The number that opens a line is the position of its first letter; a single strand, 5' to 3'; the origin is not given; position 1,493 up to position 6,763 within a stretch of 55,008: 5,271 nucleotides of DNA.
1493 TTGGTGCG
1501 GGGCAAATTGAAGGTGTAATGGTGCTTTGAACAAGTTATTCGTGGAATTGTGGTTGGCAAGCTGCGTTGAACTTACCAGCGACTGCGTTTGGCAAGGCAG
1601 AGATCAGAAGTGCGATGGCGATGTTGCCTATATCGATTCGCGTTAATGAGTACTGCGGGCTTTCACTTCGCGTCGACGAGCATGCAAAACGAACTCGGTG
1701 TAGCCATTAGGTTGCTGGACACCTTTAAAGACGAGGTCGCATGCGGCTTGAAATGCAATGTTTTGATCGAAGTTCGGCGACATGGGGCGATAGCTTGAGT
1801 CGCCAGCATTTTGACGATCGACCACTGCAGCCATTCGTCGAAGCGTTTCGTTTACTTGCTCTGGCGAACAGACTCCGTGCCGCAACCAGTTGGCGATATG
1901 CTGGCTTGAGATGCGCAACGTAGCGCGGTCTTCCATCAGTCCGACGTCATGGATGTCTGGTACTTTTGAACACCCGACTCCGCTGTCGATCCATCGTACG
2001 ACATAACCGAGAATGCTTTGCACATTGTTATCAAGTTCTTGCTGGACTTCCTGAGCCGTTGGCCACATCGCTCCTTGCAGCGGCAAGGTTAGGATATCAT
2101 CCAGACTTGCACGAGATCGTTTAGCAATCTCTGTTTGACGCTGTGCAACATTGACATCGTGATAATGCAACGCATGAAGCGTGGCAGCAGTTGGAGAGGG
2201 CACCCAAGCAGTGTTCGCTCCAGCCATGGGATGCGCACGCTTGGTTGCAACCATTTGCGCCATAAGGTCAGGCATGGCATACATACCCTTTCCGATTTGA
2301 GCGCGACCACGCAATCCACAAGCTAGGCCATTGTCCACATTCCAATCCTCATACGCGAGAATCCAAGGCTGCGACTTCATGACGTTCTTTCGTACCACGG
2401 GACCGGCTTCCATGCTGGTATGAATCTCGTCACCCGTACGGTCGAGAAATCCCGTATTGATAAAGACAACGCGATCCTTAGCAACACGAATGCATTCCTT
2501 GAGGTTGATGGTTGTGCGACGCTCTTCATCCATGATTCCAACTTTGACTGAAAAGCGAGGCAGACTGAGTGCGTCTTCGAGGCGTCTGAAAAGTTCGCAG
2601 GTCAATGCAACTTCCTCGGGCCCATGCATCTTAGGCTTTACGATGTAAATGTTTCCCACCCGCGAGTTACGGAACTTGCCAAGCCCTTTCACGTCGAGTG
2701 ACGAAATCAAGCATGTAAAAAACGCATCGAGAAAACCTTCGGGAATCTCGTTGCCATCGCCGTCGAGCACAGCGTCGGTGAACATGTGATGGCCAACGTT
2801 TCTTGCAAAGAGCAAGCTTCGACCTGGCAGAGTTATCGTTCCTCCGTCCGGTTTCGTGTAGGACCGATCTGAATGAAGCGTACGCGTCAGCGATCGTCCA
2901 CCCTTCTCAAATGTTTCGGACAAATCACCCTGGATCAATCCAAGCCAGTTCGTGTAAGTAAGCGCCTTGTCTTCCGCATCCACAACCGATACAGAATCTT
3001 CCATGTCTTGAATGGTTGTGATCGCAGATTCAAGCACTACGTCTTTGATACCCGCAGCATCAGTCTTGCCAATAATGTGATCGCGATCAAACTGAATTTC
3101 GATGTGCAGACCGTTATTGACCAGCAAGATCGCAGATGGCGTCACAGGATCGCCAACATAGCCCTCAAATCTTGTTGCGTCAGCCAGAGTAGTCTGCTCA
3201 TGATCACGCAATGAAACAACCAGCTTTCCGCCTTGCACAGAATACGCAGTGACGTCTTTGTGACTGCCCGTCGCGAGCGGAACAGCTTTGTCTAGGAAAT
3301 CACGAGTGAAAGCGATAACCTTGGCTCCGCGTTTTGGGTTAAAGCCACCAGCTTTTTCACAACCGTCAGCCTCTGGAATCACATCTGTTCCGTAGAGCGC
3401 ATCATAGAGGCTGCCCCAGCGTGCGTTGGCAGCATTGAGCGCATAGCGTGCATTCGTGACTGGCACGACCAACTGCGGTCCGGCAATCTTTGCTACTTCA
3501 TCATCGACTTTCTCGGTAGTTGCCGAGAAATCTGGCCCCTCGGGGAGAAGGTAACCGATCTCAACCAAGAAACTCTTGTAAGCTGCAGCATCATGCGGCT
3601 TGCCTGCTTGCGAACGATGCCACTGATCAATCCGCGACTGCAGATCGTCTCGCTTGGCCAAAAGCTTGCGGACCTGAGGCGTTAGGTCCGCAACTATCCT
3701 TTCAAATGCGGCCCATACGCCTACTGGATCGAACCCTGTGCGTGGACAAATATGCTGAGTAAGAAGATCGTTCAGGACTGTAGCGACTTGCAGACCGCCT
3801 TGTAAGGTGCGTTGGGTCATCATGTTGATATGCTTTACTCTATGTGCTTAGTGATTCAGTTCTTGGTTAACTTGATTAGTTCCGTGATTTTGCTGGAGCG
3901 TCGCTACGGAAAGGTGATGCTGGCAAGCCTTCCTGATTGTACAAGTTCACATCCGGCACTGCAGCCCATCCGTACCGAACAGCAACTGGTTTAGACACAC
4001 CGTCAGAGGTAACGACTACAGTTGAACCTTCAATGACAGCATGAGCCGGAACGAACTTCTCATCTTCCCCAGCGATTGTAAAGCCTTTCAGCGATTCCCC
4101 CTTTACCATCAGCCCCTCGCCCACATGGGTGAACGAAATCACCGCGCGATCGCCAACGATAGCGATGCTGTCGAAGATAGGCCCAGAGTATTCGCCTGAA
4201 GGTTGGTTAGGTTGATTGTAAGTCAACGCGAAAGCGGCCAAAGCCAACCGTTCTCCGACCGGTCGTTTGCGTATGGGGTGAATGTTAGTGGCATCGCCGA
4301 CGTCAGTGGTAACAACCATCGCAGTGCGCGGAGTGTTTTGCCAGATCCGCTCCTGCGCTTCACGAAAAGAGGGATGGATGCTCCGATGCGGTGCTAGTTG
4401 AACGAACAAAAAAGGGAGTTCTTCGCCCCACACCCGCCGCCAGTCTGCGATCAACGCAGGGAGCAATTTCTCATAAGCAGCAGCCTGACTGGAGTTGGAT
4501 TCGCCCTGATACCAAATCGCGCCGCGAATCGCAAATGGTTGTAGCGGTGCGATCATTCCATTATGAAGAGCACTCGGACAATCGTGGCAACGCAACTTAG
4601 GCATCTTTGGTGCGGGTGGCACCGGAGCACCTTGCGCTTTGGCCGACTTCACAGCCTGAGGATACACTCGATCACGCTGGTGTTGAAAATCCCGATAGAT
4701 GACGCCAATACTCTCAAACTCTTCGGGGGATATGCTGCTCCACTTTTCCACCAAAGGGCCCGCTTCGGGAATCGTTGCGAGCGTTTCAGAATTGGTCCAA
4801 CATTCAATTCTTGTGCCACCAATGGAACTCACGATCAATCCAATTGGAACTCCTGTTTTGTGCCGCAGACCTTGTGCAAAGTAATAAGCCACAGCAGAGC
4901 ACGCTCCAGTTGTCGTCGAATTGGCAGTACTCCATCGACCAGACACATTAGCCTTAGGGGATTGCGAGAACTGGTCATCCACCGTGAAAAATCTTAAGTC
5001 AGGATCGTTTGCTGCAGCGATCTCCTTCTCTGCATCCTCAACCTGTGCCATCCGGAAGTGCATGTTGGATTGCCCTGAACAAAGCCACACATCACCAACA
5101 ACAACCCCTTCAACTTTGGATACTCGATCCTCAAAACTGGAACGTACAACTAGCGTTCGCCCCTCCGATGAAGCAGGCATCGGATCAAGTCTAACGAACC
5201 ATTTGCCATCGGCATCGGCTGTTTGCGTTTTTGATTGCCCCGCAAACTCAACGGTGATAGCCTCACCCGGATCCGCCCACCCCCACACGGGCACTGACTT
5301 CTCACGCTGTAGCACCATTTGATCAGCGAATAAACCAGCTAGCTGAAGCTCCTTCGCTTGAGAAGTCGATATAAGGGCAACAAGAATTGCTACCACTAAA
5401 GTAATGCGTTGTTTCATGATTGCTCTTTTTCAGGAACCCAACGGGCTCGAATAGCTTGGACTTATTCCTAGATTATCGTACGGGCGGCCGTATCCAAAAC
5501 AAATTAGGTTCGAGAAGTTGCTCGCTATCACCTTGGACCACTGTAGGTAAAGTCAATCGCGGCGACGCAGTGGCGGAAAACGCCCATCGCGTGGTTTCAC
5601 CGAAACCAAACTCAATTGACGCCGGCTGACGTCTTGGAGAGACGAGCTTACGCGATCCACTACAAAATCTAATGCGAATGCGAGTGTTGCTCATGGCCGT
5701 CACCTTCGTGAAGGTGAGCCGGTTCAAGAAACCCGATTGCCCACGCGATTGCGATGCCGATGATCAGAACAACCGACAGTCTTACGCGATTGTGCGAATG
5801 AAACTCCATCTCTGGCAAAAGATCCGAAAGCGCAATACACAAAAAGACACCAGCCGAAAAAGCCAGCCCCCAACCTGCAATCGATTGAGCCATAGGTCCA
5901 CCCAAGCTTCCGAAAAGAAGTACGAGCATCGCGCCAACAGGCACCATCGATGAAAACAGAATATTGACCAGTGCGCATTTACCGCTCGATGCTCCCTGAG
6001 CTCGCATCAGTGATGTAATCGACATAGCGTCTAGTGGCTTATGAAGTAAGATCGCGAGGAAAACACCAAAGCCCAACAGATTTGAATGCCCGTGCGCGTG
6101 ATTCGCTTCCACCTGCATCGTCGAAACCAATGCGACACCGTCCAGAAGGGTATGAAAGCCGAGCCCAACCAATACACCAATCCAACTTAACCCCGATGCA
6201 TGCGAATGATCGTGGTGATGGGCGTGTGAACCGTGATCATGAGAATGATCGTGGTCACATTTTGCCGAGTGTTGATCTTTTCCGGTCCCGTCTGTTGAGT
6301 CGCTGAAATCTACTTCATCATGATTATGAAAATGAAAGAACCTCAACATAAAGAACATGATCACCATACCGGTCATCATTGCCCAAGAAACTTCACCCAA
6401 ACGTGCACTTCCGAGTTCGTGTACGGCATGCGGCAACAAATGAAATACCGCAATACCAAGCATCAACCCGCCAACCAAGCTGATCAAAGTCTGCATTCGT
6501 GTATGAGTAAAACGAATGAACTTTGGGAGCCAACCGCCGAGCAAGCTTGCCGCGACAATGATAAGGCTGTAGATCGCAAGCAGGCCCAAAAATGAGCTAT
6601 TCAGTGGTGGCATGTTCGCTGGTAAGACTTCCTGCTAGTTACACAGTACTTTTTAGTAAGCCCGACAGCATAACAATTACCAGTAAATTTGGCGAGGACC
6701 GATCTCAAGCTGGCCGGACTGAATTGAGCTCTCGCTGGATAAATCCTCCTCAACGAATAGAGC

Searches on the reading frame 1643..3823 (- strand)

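Call 86: search_protein_families(library=pfam, proteins=[window:1643-3823:-], max_evalue=0.00001)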
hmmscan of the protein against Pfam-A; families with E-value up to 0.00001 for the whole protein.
window:1643-3823:- (726 aa): 4 families
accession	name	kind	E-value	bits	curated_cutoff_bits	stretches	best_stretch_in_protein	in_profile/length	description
PF01274.28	MS_TIM-barrel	-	1.1e-64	218.3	26.4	1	338-578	2-246/248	Malate synthase, TIM barrel domain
PF20658.2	MSG_insertion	-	1.6e-30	105.5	24.8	1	161-236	1-76/76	Malate synthase G, alpha-beta insertion domain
PF20659.2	MS_C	-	6.6e-26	91.5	23.1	1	592-711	2-109/118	Malate synthase, C-terminal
PF20656.2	MS_N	-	3.1e-10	39.9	23.5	1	30-74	15-59/64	Malate synthase, N-terminal domain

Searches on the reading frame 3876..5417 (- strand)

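Call 3: search_protein_families(library=pfam, proteins=[window:3876-5417:-], max_evalue=0.01)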
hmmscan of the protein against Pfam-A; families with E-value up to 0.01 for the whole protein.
window:3876-5417:- (513 aa): 1 family
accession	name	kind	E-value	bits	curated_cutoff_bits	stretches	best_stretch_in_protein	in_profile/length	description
PF03629.24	SASA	-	9e-22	78.2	24.8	2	296-393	119-222/226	Carbohydrate esterase, sialic acid-specific acetylesterase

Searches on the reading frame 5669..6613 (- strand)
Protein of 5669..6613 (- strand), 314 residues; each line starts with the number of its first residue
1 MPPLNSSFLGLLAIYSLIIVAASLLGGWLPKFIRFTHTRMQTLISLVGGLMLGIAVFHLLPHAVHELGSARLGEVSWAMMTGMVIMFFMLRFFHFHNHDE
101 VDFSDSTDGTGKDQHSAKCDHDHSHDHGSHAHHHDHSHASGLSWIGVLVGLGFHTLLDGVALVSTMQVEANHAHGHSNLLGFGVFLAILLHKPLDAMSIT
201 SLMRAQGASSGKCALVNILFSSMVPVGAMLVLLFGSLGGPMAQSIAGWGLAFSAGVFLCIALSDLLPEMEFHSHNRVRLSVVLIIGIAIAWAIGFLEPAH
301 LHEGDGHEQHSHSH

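Call 3: search_protein_families(library=pfam, proteins=[window:5669-6613:-], max_evalue=0.01)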
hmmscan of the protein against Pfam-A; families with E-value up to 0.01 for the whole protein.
window:5669-6613:- (314 aa): 1 family
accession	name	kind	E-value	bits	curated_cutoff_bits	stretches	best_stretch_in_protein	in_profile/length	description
PF02535.28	Zip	-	2.6e-28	99.6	35.1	1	13-289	5-318/323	ZIP Zinc transporter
